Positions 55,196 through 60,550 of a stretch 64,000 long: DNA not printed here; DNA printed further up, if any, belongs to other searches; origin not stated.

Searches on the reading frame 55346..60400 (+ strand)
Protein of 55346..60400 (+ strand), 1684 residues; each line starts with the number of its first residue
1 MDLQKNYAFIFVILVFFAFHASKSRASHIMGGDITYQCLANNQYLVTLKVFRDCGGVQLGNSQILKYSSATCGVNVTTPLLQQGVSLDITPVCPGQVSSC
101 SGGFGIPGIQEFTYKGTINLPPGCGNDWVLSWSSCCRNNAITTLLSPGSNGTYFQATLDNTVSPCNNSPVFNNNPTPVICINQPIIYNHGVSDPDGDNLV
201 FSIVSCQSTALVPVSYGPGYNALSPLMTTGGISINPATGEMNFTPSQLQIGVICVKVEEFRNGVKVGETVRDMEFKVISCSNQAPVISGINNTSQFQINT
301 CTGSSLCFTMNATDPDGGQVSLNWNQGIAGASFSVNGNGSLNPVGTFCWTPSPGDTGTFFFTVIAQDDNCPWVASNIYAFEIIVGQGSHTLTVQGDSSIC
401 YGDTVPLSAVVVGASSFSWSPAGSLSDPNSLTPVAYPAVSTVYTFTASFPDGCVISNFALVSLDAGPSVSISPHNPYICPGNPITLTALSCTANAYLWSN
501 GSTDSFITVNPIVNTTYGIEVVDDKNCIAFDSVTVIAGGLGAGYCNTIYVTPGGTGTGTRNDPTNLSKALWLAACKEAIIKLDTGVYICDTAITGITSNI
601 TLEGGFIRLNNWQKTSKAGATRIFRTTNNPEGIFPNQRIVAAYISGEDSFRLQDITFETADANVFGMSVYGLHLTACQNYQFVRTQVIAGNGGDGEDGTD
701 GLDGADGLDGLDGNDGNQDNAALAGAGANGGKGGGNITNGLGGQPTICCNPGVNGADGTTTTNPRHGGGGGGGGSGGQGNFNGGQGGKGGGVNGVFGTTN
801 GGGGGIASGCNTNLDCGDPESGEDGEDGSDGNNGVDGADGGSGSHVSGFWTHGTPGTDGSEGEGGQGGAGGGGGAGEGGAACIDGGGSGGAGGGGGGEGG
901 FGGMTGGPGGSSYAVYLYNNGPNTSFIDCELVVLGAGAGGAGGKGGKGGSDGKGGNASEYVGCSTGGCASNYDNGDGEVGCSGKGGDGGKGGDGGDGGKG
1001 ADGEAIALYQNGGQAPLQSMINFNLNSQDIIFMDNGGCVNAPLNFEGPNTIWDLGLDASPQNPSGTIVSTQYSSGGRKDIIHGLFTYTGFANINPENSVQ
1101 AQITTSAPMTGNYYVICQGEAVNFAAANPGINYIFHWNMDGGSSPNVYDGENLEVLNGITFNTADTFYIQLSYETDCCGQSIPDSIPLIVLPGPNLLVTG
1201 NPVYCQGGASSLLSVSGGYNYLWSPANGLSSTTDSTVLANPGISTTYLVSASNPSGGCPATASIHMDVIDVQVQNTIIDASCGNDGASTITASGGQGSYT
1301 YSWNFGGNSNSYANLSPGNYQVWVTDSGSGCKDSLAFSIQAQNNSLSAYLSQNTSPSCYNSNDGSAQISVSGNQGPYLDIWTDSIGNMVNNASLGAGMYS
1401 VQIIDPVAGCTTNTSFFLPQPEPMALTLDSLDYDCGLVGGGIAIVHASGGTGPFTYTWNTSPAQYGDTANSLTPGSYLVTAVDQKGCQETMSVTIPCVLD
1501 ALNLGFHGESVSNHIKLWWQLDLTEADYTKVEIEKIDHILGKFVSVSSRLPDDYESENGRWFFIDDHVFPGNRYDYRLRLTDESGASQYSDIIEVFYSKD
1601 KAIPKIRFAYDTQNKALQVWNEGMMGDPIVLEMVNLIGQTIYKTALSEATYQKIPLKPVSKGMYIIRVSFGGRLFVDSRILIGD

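Call 64: search_protein_families(library=pfam, proteins=[window:55346-60400:+], max_evalue=0.0001)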
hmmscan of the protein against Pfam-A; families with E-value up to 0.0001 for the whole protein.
window:55346-60400:+ (1684 aa): 1 family
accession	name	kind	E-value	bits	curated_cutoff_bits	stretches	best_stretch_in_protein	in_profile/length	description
PF13573.12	SprB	-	9.6e-13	48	28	2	1276-1307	3-36/37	SprB repeat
